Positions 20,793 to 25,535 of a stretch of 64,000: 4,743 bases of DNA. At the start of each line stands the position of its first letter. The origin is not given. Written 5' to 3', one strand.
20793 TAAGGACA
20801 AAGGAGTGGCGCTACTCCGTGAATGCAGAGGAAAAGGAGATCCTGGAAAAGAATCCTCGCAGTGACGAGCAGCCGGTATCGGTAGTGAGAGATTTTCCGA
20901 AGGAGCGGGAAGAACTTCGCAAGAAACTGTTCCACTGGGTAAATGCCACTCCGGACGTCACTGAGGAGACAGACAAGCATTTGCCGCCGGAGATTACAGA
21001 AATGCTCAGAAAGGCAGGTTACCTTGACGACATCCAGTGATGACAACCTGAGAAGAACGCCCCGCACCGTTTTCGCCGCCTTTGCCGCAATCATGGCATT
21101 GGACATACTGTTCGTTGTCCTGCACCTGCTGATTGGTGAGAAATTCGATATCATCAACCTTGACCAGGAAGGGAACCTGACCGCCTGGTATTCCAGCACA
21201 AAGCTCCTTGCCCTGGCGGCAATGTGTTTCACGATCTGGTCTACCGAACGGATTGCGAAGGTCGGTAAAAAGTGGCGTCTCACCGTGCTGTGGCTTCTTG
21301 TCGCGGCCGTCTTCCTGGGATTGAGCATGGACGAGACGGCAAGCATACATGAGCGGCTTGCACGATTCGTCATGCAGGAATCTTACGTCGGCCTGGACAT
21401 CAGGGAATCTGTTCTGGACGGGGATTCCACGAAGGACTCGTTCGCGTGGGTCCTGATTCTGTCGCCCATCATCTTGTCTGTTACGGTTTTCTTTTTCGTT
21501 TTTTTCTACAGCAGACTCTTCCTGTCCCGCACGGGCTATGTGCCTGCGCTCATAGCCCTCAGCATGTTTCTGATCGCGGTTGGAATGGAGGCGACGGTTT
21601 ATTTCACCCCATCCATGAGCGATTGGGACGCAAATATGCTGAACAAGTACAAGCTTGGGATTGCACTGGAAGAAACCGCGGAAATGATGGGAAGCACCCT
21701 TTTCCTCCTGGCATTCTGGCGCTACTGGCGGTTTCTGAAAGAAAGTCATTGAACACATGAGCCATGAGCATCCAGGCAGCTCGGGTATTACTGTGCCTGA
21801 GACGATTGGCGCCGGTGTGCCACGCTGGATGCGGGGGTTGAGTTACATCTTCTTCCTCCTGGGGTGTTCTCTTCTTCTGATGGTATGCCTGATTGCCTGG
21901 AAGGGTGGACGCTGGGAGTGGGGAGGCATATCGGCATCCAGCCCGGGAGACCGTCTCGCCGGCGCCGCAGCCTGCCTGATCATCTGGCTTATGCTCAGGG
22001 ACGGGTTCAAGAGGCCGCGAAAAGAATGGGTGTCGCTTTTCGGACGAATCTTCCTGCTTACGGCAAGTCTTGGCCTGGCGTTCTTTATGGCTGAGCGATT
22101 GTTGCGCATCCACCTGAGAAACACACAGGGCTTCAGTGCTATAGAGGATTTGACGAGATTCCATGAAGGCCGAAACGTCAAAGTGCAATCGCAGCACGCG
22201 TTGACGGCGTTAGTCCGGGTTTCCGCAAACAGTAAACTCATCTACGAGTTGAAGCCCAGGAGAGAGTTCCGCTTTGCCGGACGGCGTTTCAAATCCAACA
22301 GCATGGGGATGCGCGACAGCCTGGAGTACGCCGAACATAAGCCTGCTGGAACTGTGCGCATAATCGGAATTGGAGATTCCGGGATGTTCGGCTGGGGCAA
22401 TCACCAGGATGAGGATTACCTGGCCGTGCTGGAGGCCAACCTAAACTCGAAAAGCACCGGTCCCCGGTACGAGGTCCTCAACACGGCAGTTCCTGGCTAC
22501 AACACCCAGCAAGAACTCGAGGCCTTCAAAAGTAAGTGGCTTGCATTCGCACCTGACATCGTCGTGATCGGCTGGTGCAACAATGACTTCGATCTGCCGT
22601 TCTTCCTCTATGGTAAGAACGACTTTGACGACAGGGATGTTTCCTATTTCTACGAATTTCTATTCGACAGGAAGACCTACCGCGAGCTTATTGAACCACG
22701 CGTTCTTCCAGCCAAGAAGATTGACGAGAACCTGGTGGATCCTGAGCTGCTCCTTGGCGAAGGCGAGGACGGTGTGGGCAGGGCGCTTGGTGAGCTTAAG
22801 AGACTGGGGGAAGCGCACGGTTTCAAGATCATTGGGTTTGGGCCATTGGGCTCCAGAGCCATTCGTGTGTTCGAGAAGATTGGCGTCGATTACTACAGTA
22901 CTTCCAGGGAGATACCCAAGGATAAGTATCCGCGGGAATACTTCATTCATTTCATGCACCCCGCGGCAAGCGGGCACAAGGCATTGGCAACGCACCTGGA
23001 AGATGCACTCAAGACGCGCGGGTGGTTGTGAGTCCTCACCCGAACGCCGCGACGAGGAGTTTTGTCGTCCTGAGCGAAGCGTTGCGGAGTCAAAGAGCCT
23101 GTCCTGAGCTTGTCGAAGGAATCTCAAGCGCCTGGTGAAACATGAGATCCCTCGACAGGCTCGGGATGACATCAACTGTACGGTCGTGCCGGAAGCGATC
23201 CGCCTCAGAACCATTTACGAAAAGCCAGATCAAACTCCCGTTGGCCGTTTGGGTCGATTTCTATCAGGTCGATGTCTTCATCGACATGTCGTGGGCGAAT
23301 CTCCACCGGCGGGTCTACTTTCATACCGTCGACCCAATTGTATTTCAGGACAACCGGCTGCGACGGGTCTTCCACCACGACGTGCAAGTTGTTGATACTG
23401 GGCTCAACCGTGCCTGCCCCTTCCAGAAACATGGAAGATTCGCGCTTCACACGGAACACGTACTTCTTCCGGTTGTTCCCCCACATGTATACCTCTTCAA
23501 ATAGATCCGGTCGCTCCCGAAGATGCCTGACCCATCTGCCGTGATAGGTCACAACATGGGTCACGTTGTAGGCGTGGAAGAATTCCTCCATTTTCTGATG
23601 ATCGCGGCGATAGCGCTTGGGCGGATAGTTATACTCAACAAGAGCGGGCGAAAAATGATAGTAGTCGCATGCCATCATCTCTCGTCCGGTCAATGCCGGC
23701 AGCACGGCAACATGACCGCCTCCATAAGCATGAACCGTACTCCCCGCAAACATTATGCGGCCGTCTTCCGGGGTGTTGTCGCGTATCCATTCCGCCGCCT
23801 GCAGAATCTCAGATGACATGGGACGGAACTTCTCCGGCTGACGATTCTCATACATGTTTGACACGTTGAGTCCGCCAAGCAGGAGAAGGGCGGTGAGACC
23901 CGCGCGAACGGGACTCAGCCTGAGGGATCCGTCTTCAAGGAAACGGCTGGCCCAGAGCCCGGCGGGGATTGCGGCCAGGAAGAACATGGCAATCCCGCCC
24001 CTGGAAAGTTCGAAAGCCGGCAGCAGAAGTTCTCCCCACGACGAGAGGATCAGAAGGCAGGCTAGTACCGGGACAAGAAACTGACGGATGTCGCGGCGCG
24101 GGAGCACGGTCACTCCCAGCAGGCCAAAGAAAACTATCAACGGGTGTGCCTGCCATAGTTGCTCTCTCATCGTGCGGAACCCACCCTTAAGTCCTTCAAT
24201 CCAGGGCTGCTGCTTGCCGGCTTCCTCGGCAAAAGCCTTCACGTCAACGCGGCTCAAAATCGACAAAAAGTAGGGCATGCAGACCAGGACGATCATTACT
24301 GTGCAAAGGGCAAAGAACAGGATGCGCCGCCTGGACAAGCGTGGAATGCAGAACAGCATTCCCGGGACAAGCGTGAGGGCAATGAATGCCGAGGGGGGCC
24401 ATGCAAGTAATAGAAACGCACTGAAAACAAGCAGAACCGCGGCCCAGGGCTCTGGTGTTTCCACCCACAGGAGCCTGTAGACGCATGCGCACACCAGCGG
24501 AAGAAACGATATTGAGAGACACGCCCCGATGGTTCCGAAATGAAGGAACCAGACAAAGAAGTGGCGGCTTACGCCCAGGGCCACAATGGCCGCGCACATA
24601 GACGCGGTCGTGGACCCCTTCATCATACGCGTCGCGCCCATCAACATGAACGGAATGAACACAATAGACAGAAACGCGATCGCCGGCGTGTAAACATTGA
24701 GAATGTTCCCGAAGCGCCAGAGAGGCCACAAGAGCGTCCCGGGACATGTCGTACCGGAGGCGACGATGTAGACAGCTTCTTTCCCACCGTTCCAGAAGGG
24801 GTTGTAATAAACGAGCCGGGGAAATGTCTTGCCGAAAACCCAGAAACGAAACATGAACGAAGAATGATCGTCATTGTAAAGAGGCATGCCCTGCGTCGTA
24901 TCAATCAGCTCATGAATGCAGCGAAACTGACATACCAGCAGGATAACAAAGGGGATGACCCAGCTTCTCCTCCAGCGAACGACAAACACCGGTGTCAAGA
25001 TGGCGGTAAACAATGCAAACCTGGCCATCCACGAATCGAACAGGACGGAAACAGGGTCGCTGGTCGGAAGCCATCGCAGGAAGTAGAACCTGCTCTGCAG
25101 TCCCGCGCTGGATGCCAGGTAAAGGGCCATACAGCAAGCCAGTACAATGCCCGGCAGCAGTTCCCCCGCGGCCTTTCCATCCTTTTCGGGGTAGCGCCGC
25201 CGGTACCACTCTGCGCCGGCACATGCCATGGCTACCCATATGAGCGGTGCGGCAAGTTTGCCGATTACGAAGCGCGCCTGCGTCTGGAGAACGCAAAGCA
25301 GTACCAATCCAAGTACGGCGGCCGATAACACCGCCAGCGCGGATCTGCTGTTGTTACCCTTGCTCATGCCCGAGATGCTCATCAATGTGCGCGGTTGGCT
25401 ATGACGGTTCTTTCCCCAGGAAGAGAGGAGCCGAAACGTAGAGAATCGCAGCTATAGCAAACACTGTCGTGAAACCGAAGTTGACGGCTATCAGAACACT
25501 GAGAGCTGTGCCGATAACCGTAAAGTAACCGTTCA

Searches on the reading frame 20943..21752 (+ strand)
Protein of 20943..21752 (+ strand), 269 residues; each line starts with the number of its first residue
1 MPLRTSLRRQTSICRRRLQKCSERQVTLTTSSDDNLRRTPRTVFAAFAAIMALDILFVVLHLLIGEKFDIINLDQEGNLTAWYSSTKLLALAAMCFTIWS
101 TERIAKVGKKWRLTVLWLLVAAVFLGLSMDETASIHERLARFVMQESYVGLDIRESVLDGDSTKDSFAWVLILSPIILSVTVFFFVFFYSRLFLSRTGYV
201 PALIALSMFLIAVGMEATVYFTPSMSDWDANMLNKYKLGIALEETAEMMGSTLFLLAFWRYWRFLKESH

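Call 57: search_protein_families(library=pfam, proteins=[window:20943-21752:+], max_evalue=0.001)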
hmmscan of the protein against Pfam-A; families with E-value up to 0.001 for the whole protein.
window:20943-21752:+ (269 aa): 0 families

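Call 79: search_protein_families(library=ncbifam, proteins=[window:20943-21752:+], max_evalue=0.01)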
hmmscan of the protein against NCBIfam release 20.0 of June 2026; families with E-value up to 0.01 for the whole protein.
window:20943-21752:+ (269 aa): 1 family
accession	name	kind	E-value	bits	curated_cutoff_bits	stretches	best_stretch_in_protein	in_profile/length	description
NF042915.1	MAB_1171c_fam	subfamily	0.0053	15.8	100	0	30-130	85-186/362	MAB_1171c family putative transporter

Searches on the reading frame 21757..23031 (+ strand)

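Call 38: search_protein_families(library=pfam, proteins=[window:21757-23031:+], max_evalue=0.001)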
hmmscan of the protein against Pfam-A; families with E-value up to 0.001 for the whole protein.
window:21757-23031:+ (424 aa): 2 families
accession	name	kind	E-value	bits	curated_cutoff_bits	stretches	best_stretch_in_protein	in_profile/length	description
PF13472.12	Lipase_GDSL_2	-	4.9e-07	30.8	32.9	1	205-313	2-94/178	GDSL-like Lipase/Acylhydrolase family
PF00657.28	Lipase_GDSL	-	0.00057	20.5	23.6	0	205-282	4-93/208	GDSL-like Lipase/Acylhydrolase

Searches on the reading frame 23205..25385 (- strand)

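Call 37: search_protein_families(library=pfam, proteins=[window:23205-25385:-], max_evalue=0.001)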
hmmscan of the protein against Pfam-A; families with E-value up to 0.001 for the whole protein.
window:23205-25385:- (726 aa): 1 family
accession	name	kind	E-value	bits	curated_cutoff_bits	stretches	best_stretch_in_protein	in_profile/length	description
PF20176.3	DUF6541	-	0.00055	18.8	29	0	235-447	186-407/646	Family of unknown function (DUF6541)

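Call 79: search_protein_families(library=ncbifam, proteins=[window:23205-25385:-], max_evalue=0.01)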
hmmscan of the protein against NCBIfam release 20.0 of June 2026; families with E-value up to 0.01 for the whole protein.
window:23205-25385:- (726 aa): 0 families
